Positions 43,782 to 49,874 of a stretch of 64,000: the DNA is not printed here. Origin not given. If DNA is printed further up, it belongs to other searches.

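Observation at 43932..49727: Stand-alone 1,931-aa transglutaminase-like / DUF4011 / SF1 helicase / nuclease-like / DUF3320 protein: candidate single-gene defence or nucleic-acid surveillance system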

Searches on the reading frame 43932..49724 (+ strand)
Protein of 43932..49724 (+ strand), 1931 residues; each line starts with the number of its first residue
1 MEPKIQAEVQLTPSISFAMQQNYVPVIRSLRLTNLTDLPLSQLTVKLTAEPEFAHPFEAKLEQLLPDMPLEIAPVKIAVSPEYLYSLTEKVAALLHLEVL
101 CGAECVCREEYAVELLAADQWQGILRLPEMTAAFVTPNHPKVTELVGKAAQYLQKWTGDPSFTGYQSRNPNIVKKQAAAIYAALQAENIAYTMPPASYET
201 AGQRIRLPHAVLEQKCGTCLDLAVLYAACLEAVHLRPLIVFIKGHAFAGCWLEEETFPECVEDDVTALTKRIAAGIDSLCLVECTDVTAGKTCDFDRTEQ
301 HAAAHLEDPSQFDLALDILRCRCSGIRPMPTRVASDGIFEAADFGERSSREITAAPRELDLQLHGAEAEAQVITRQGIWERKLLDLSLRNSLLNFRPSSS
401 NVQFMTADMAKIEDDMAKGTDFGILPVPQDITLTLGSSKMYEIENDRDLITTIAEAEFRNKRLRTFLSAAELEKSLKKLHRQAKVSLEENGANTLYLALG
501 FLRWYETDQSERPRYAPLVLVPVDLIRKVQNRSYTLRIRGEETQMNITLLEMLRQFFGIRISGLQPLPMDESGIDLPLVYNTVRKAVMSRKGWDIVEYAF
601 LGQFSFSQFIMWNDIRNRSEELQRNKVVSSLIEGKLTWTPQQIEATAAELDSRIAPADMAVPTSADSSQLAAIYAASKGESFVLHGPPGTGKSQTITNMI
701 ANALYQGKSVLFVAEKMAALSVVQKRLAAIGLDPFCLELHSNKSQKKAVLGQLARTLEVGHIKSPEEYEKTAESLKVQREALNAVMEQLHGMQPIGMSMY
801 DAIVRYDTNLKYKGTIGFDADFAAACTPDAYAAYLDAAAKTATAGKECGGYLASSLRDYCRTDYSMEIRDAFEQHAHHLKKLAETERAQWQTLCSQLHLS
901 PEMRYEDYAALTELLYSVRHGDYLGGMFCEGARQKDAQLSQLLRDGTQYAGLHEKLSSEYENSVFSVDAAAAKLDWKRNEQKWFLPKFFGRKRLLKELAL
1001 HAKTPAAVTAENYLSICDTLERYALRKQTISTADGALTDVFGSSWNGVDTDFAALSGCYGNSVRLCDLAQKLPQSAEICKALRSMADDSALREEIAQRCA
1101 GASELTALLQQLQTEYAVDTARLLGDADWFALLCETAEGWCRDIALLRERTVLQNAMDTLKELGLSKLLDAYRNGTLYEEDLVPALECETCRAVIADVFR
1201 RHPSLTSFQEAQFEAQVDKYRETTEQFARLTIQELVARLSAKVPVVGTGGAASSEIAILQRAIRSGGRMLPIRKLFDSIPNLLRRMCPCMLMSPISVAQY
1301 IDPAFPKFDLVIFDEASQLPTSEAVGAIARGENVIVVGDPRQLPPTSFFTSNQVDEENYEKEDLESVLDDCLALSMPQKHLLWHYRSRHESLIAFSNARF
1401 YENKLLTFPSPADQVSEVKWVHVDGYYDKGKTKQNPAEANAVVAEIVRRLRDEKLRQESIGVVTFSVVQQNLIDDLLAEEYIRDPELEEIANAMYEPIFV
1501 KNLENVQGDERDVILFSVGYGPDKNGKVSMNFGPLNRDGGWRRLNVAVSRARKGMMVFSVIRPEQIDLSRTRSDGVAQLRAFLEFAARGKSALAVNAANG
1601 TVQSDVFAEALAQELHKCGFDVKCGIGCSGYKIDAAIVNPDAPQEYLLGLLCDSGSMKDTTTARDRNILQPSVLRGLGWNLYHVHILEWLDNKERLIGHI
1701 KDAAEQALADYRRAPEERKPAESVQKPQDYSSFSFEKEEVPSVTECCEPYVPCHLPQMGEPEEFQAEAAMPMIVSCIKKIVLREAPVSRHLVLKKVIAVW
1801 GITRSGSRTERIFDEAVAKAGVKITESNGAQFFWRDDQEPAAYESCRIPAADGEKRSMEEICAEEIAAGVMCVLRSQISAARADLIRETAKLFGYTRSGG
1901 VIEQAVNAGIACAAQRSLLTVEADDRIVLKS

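Call 6: search_protein_families(library=pfam, proteins=[window:43932-49724:+], max_evalue=1)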
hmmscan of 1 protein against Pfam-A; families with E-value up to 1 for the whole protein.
window:43932-49724:+ (1931 aa): 27 families (the best 25 are shown)
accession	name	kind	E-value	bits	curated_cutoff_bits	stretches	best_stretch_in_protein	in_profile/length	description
PF13195.11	DUF4011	-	2.6e-50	170.9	22.2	1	382-553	1-158/158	Protein of unknown function (DUF4011)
PF18741.7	MTES_1575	-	2.7e-19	69.5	38.2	1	1607-1700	1-92/96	REase_MTES_1575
PF13087.12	AAA_12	-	1.1e-18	67.9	27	1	1376-1558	15-191/195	AAA domain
PF13086.12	AAA_11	-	1.4e-18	68.1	27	2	666-763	3-93/257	AAA domain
PF13604.12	AAA_30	-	5.2e-09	36.5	27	2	667-727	4-66/191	AAA domain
PF11784.13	DUF3320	-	3.9e-08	33.6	25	1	1763-1808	2-47/50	Protein of unknown function (DUF3320)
PF13245.12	AAA_19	-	4e-08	34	25.1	2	669-726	1-60/134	AAA domain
PF01443.25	Viral_helicase1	-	8e-06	26.3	21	1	1304-1347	54-101/228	Viral superfamily 1 RNA helicase core domain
PF13191.12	AAA_16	-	0.00062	20.7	32.6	1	669-741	11-84/167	AAA ATPase domain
PF01841.26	Transglut_core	-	0.003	18.3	23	1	173-235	14-70/108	Transglutaminase-like superfamily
PF09848.15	SLFN-g3_helicase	-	0.0034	17.1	24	0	682-729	4-53/354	Schlafen group 3, DNA/RNA helicase domain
PF04851.21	ResIII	-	0.0036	17.7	22.5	1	638-734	4-80/164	Type III restriction enzyme, res subunit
PF10236.15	DAP3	-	0.0085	15.8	23.1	1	675-715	19-59/311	Mitochondrial ribosomal death-associated protein 3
PF04473.18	DUF553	-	0.009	15.9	20.5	1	184-240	25-85/140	Transglutaminase-like domain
PF01695.23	IstB_IS21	-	0.016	15.2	24.1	1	669-714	82-127/238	IstB-like ATP binding protein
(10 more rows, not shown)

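Call 7: search_protein_families(library=padloc, proteins=[window:43932-49724:+], max_evalue=0.1)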
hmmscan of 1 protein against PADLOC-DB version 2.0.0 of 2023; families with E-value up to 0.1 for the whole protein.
window:43932-49724:+ (1931 aa): 14 families
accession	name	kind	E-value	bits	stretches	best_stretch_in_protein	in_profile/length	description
PDLC05009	PDC-S37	-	0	1246.1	1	379-1919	13-1538/1550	-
PDLC02194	Hhe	-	1.3e-170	567.7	2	1155-1700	1225-1776/1911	-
PDLC03924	MkoC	-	1.3e-31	107.6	3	1384-1559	776-942/1136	-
PDLC03920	MkoA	-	1.4e-29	101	2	1307-1557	791-1072/1112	-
PDLC03921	MkoA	-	1.4e-16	57.4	2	1307-1558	1296-1564/1607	-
PDLC04140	mad8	-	6.5e-08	30.4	1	670-785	17-142/314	mads_8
PDLC02895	DpdJ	-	2.5e-06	22.6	1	1302-1346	187-234/2112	DpdJ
PDLC05065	PDC-S68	-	2.4e-05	20.3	1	1307-1345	703-744/1221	-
PDLC05064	PDC-S68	-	0.0011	14.7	1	636-722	659-744/1273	-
PDLC04476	PDC-M16A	-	0.002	14.6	0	1329-1362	163-196/691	-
PDLC04700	PDC-M54A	-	0.016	10.1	1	670-734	308-372/1657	-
PDLC01734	typeIV_RecD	-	0.039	10.2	0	1309-1345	436-475/763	RecD_0_IVD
PDLC02196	IetA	-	0.041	11.3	1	676-704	119-146/374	-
PDLC04475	PDC-M16A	-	0.045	10.2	0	1331-1360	168-197/721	-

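Call 8: search_protein_families(library=ncbifam, proteins=[window:43932-49724:+], max_evalue=0.1)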
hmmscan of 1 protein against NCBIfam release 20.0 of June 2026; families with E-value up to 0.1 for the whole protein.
window:43932-49724:+ (1931 aa): 16 families
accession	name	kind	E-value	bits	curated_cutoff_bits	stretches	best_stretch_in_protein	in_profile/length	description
NF058533.1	antiphage_ProA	equivalog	0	2138.6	1500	1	16-1897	1-1903/1903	anti-phage protein ProA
NF042953.1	Hhe_antiphage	equivalog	5.6e-227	756.7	2000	2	1104-1711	1074-1687/1797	DUF4011 domain-containing anti-phage protein Hhe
TIGR00376.1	TIGR00376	hypoth_equivalog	3.9e-30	104.9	348.9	3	1301-1410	361-458/639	IGHMBP2 family helicase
NF040671.1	PLuB_AAA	exception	5.9e-24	83.6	999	2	1307-1559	962-1230/1256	PLuB system helicase-like protein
TIGR01448.2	helicase_RecD2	equivalog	1.7e-07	29.8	500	1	645-714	297-366/713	SF1B family DNA helicase RecD2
NF004070.0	PRK05580.2-2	equivalog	0.00027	19.2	921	1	626-746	163-283/729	primosomal protein N'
TIGR01447.1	recD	equivalog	0.00035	19.3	310.15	0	661-705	144-189/597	exodeoxyribonuclease V subunit alpha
NF004069.0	PRK05580.2-1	equivalog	0.0017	16.9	767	1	667-752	114-200/612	primosomal protein N'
NF038214.1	IS21_help_AAA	equivalog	0.0038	16.9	200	1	668-714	79-125/232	IS21-like element helper ATPase IstB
NF004072.0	PRK05580.2-4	equivalog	0.013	13.9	1030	1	664-751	122-210/648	primosomal protein N'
TIGR03600.1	phage_DnaB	exception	0.014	14.4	498.65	1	677-729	192-245/421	phage replicative helicase, DnaB family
NF011451.0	PRK14873.1-1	equivalog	0.026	12.7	1147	1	669-738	207-277/764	primosome assembly protein PriA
NF005931.1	PRK07952.1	equivalog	0.032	13.8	357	1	680-717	100-139/246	replicative helicase loader DnaC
NF006306.0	PRK08506.1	equivalog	0.067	11.8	596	0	677-729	190-242/472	replicative DNA helicase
NF042959.1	IteA_antiphage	equivalog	0.068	12.3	510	0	669-704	116-149/367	anti-phage ATPase IteA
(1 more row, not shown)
